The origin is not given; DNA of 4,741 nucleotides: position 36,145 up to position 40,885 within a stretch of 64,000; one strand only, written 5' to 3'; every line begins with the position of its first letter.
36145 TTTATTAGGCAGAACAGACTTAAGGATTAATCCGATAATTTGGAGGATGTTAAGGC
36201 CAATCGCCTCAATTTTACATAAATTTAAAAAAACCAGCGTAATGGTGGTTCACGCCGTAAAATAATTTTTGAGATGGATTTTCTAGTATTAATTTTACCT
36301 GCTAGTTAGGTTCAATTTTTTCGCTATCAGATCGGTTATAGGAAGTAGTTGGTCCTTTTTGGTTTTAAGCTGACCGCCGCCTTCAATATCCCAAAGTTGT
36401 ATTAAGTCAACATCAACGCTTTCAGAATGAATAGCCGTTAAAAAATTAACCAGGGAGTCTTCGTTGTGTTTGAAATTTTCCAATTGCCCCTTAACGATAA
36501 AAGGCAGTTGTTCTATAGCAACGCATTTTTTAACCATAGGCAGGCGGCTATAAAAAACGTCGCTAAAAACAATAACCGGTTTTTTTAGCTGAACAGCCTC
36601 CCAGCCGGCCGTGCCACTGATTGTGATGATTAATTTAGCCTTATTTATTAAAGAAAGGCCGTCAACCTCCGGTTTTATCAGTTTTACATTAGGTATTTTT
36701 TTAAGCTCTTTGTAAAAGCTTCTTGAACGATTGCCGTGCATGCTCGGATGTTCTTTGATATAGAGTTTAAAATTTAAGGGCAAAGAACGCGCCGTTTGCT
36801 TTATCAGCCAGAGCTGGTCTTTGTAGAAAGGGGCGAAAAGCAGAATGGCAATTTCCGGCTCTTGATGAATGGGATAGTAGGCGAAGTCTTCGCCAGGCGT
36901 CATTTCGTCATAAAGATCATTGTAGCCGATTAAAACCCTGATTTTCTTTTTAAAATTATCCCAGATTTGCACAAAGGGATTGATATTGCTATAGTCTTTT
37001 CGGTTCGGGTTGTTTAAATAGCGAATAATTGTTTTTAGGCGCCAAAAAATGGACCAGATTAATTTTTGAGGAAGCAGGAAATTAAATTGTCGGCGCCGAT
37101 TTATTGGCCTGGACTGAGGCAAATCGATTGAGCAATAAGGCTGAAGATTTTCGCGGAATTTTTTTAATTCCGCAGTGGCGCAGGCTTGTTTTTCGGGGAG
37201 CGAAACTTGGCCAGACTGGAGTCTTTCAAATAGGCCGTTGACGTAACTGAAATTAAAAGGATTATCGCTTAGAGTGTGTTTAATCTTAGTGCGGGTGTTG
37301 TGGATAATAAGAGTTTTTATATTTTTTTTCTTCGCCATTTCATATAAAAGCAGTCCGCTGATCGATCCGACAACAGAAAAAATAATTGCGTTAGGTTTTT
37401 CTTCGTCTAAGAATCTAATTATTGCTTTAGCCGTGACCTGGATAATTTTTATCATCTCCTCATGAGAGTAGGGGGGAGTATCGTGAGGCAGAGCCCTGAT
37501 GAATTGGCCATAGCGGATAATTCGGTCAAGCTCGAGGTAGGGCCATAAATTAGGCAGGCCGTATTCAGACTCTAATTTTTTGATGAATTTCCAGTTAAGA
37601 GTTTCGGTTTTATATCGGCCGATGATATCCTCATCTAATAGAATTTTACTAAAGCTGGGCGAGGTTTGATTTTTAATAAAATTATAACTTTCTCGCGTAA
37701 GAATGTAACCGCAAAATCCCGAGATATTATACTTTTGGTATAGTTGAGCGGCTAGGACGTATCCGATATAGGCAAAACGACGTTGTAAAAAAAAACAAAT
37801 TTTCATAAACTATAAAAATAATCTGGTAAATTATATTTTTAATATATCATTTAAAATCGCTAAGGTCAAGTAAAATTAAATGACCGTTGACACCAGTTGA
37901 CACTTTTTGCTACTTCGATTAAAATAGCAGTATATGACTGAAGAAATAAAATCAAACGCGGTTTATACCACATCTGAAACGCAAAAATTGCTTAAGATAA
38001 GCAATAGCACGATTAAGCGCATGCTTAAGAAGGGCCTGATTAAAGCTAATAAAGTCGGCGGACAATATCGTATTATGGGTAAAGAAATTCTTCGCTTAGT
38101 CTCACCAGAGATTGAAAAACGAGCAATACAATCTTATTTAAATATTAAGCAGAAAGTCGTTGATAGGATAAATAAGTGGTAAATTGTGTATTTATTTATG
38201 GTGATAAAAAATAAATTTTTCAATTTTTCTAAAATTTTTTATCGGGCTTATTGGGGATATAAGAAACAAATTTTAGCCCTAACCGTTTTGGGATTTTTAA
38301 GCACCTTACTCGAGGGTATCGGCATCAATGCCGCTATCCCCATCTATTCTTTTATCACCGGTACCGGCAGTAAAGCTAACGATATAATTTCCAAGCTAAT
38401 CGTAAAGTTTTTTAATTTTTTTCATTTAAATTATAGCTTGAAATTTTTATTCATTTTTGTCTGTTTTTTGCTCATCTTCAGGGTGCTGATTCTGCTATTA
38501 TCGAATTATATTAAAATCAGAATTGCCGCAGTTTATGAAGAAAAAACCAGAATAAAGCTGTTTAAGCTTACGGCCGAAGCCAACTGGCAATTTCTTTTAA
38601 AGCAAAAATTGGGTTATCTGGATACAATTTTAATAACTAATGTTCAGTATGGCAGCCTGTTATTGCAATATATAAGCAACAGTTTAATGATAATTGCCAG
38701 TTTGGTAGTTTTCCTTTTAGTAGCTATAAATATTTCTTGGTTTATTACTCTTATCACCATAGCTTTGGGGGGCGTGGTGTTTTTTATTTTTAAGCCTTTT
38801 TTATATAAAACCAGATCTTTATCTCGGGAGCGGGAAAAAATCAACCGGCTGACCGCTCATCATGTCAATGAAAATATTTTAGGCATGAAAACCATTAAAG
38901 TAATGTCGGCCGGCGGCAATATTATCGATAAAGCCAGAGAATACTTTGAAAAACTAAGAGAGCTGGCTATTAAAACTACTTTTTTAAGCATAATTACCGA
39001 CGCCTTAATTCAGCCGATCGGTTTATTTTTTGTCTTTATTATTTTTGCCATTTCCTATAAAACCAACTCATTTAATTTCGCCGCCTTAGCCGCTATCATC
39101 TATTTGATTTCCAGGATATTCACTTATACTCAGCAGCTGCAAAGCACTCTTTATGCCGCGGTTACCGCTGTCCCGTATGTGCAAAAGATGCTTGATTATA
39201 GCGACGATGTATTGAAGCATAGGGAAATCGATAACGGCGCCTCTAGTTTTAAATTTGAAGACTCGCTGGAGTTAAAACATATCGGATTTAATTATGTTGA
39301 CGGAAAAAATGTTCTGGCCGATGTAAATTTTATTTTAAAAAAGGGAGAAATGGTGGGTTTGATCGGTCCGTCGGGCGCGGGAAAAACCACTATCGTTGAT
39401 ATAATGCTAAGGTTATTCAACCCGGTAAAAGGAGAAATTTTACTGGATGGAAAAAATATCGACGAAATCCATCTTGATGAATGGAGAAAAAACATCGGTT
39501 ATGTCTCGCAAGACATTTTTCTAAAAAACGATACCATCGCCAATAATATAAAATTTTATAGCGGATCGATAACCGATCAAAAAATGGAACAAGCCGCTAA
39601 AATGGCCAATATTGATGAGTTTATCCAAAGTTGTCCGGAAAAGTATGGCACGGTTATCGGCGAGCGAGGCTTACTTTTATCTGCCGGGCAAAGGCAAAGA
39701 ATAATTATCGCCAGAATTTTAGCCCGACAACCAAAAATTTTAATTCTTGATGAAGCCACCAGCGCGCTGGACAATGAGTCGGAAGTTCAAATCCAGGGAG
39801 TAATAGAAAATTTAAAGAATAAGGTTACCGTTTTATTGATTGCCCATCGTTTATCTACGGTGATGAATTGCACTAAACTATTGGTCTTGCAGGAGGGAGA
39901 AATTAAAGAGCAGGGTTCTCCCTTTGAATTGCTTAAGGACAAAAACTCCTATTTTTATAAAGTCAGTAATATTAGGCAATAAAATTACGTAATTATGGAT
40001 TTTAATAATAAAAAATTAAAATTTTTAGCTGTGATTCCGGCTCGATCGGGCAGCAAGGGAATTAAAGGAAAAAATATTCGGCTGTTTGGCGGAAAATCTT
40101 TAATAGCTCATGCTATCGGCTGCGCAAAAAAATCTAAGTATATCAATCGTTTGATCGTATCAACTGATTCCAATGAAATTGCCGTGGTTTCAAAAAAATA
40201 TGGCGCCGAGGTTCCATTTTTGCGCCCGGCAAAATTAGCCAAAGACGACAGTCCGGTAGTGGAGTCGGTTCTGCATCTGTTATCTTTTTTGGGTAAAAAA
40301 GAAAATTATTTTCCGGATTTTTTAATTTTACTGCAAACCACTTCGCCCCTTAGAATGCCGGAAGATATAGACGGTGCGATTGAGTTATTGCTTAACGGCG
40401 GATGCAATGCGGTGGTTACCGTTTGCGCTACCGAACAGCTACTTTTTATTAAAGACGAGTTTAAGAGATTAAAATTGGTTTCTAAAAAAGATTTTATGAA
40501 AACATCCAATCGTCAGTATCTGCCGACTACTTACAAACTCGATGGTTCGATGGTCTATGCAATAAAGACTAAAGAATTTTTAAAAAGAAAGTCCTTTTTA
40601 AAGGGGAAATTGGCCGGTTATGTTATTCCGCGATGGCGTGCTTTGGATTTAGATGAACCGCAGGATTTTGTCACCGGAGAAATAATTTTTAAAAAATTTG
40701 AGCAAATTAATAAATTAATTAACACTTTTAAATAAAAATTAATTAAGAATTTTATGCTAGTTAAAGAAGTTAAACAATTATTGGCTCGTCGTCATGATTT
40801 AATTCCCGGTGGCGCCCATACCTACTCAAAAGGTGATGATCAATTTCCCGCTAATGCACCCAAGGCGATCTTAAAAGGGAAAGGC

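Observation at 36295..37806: Two KpsC/KpsS-like HP-motif GT-B paralogs as candidate nonulosonic-acid transferases; one is inverted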

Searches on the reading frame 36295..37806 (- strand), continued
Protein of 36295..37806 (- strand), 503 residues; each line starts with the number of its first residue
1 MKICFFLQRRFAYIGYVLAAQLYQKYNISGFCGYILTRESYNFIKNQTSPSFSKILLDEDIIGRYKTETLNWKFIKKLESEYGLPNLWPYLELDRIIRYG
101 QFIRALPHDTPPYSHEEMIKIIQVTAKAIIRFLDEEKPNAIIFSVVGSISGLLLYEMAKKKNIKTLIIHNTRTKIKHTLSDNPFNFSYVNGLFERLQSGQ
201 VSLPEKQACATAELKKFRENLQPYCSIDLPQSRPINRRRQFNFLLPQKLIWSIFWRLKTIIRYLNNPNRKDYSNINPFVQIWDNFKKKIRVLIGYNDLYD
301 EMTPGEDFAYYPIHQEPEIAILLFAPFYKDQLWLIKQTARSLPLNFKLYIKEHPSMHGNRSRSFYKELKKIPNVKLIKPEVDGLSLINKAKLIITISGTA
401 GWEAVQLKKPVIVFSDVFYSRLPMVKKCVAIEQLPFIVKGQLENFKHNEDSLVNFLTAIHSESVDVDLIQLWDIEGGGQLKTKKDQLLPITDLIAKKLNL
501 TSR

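Call 82: search_dna_similar(query=window:36295-37806:-, collection=plasmids, mode=protein, max_evalue=0.001, max_rows=25)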
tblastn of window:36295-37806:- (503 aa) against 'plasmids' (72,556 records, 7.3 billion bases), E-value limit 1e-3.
Records with a match: 12; places in all: 12; records where one place covers at least 80% of the query: 0.
Best place of each record, by identity: <60% 12.
By first word of the organism name: Bacillus 3; Klebsiella 2; Acinetobacter 2; Mariluticola 1; Mesorhizobium 1; Rhizobium 1; Marivivens 1; Sinorhizobium 1.
By predicted mobility (MOB-suite, as given by PLSDB): non-mobilizable 8; conjugative 2; mobilizable 2.
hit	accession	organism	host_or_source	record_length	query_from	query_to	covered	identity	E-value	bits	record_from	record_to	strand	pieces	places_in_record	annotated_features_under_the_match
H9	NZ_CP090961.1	Mariluticola halotolerans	sea sediment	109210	70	470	80%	27.6%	3e-38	157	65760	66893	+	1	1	hypothetical protein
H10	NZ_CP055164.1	Klebsiella pneumoniae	Shatin WWTPs_9 WWTPs effluent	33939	297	428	26%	43.2%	3e-23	111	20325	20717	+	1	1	hypothetical protein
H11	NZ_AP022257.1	Klebsiella sp. WP8-S18-ESBL-06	-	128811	297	428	26%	43.2%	3e-23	111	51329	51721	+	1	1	hypothetical protein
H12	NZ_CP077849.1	Acinetobacter baumannii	Homo sapiens,Rectal swab_P28_BU14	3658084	271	425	31%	35.8%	1e-16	91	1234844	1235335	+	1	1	none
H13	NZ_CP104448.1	Acinetobacter baumannii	Homo sapiens,sputum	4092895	271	425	31%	35.8%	1e-16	91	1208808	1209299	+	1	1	none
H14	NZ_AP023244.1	Mesorhizobium sp. 113-3-3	Lotus japonicus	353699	256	420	33%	29.8%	2e-17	94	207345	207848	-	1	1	hypothetical protein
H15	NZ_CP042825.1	Rhizobium sp. WL3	Wheat,phyllosphere swab,leaves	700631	286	434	30%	30.8%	9e-16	88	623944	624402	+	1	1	hypothetical protein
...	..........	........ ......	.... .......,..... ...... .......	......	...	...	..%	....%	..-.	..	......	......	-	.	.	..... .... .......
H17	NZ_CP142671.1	Bacillus albus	cell culture,soil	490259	295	414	24%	33.6%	3e-4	51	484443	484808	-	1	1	CDP-glycerol glycerophosphotransferase family protein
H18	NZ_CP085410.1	Bacillus thuringiensis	single cell,soil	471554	295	414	24%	32.8%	8e-4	50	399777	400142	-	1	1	CDP-glycerol glycerophosphotransferase family protein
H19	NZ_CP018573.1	Marivivens sp. JLT3646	cell culture,shallow-sea hydrothermal ...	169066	306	434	26%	24.8%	1e-3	50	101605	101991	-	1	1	hypothetical protein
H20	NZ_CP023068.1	Sinorhizobium sojae CCBAU 05684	G.max,nodule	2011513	306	420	23%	24.1%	8e-4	50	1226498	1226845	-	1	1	record has no annotation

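Call 83: get_annotated_region(hit=H12, flank=12000)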
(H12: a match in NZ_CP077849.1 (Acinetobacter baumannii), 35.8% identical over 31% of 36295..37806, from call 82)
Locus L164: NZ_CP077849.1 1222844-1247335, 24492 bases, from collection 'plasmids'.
description: Acinetobacter baumannii strain DETAB-P16 plasmid pDETAB15, complete sequence
organism: Acinetobacter baumannii (NCBI taxid 470)
taxonomy: Bacteria; Pseudomonadota; Gammaproteobacteria; Moraxellales; Moraxellaceae; Acinetobacter; Acinetobacter baumannii
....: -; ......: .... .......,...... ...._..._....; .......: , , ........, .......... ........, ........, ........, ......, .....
typing (MOB-suite, as given by PLSDB): mobilizable; replicon rep_cluster_1254; relaxase MOBP
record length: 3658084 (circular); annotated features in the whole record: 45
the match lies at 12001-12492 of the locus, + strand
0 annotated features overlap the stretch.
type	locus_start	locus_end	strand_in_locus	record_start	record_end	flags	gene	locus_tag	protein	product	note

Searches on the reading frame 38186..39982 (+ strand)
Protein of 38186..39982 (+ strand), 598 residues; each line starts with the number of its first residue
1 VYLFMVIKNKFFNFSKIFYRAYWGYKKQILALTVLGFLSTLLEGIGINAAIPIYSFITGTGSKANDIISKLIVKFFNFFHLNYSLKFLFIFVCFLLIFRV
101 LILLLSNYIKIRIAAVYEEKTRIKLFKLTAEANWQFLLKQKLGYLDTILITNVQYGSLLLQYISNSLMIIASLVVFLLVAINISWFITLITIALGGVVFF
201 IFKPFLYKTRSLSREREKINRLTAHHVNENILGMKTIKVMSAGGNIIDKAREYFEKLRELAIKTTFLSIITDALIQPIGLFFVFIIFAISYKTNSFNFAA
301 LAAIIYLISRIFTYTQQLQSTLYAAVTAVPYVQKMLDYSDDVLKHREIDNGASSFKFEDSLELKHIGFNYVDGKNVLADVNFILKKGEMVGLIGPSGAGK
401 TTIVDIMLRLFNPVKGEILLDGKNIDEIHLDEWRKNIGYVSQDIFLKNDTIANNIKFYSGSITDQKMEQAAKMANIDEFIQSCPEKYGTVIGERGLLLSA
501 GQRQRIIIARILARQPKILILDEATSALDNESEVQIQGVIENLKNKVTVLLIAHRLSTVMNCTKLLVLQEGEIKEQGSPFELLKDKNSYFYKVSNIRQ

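Call 7: search_protein_families(library=pfam, proteins=[window:38186-39982:+], max_evalue=0.001)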
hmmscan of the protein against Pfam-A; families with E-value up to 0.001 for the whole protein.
window:38186-39982:+ (598 aa): 5 families
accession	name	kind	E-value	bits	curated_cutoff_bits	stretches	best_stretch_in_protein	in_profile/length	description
PF00005.33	ABC_tran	-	2.1e-33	116.3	25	1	377-526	1-137/137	ABC transporter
PF00664.28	ABC_membrane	-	8.7e-13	49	28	1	53-297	6-253/274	ABC transporter transmembrane region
PF02463.25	SMC_N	-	9.7e-07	28.9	40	1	388-568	25-211/220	RecF/RecN/SMC N terminal domain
PF13555.12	AAA_29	-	0.00039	20.6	27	1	386-414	22-49/61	P-loop containing region of AAA domain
PF00270.35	DEAD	-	0.00094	19.4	26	0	384-550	12-154/167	DEAD/DEAH box helicase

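Call 65: search_protein_families(library=ncbifam, proteins=[window:38186-39982:+], max_evalue=0.001)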
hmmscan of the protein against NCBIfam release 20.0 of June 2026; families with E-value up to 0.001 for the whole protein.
window:38186-39982:+ (598 aa): 185 families (the best 25 are shown)
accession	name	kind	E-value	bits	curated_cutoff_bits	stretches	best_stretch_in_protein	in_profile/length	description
NF045513.1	HepA_fam_ABC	equivalog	1.1e-96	324.7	725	1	7-588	14-601/610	heterocyst formation ABC transporter subunit HepA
TIGR02203.1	MsbA_lipidA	equivalog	5.8e-90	302.4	602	1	58-589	27-562/572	lipid A export permease/ATP-binding protein MsbA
NF010178.0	PRK13657.1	equivalog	2.8e-78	263.8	733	1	145-593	116-566/588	glucan ABC transporter ATP-binding protein/ permease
NF008381.0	PRK11176.1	equivalog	8.2e-77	258.9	867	1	85-589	64-572/582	lipid A ABC transporter ATP-binding protein/permease MsbA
TIGR02204.1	MsbA_rel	hypoth_equivalog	1.2e-73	248.7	780.4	1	146-589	124-568/576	ABC transporter, permease/ATP-binding protein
TIGR00958.1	3a01208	subfamily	3.1e-73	247.2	874.6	1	108-589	224-707/711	antigen peptide transporter 2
TIGR03797.1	NHLM_micro_ABC2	equivalog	2.5e-72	244.4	709.4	1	157-592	251-680/686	NHLP bacteriocin export ABC transporter permease/ATPase subunit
TIGR02857.1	CydD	equivalog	3.2e-72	244.2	435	1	67-568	25-529/529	thiol reductant ABC exporter subunit CydD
NF052233.1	CphA_assoc_ABC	equivalog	4e-72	243.7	880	1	159-590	308-737/766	cyanophycin metabolism-associated ABC transporter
TIGR03375.1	type_I_sec_LssB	subfamily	2e-71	241.3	693.1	1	173-585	275-691/696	type I secretion system permease/ATPase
TIGR03796.1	NHLM_micro_ABC1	equivalog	1.1e-70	238.7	853.3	1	85-589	193-705/710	NHLP family bacteriocin export ABC transporter peptidase/permease/ATPase subunit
NF050066.1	LPSTprtrPglK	equivalog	3.7e-65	220.4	1000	1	16-570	4-557/558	BC-type lipopolysaccharide transporter PglK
TIGR01192.1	chvA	subfamily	1.5e-64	218.7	585.4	1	145-593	116-566/585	glucan export ABC transporter ATP-binding protein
TIGR01846.1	type_I_sec_HlyB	subfamily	3.7e-64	217.2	725.55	1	162-589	251-685/694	type I secretion system permease/ATPase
NF008379.0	PRK11174.1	equivalog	3e-56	191.3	684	1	82-594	61-581/588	heme ABC transporter permease/ATP-binding protein CydD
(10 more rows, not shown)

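Call 67: search_solved_structures(query=window:38186-39982:+, max_evalue=1e-20)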
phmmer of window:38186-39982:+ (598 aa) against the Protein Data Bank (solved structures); distinct sequences matched with E-value up to 1e-20: 317 (the best 60 are shown).
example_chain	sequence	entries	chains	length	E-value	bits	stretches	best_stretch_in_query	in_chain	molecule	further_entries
7niu_A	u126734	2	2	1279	2.1e-112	379.8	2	169-595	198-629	Isoform 2 of Phosphatidylcholine translocator ABCB4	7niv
6s7p_A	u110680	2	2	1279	1.3e-111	377.2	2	169-595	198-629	Phosphatidylcholine translocator ABCB4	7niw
7zk8_A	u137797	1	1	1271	2e-110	373.3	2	168-593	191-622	ATP-dependent translocase ABCB1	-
6fn1_A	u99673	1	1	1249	2.2e-110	373.1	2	96-594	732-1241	Human-mouse chimeric ABCB1 (ABCBHM)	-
7zk4_A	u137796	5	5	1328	2.5e-110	373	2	169-593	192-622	ATP-dependent translocase ABCB1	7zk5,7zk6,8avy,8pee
6q81_A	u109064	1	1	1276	2.6e-110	372.9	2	169-593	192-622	P-glycoprotein (ABCB1)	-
5kpi_A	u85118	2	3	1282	2.6e-110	372.9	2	169-593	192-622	Multidrug resistance protein 1A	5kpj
4ksb_A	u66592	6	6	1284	2.7e-110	372.9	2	169-593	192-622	Multidrug resistance protein 1A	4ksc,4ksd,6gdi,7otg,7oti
3g60_A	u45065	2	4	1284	2.7e-110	372.9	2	169-593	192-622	Multidrug resistance protein 1a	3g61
4m2s_A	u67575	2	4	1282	2.7e-110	372.9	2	169-593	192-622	Multidrug resistance protein 1A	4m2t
6fn4_A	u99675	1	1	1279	2.8e-110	372.8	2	96-594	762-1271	Apo form of Human-mouse chimeric ABCB1 (ABCB1HM) in complex with Antigen binding fragment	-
4q9h_A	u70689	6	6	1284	2.9e-110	372.8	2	169-593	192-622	Multidrug resistance protein 1A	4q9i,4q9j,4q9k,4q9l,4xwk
6qex_A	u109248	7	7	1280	3e-110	372.7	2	167-593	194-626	Multidrug resistance protein 1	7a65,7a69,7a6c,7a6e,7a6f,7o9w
6ujt_A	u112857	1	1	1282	3.3e-110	372.6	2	169-593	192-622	ATP-dependent translocase ABCB1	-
6ujr_A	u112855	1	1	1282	3.4e-110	372.5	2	169-593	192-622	ATP-dependent translocase ABCB1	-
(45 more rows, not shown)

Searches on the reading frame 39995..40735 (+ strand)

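Call 7: search_protein_families(library=pfam, proteins=[window:39995-40735:+], max_evalue=0.001)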
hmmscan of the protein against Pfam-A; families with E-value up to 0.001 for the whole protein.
window:39995-40735:+ (246 aa): 1 family
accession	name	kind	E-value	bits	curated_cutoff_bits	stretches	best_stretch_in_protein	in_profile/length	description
PF02348.25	CTP_transf_3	-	6e-22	79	22.6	1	12-144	2-126/217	Cytidylyltransferase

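Call 29: search_protein_families(library=ncbifam, proteins=[window:39995-40735:+], max_evalue=1e-10)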
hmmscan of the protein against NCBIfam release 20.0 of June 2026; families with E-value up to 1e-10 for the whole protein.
window:39995-40735:+ (246 aa): 3 families
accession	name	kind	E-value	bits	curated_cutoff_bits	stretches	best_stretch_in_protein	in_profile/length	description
TIGR03584.1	PseF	equivalog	2.5e-39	135.2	205.7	1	11-233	1-221/222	pseudaminic acid cytidylyltransferase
NF003952.0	PRK05450.1-5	subfamily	2.9e-12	46.3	193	1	9-146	2-130/250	3-deoxy-manno-octulosonate cytidylyltransferase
NF009905.0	PRK13368.1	subfamily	5.4e-11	42.3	255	1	9-162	2-144/243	3-deoxy-manno-octulosonate cytidylyltransferase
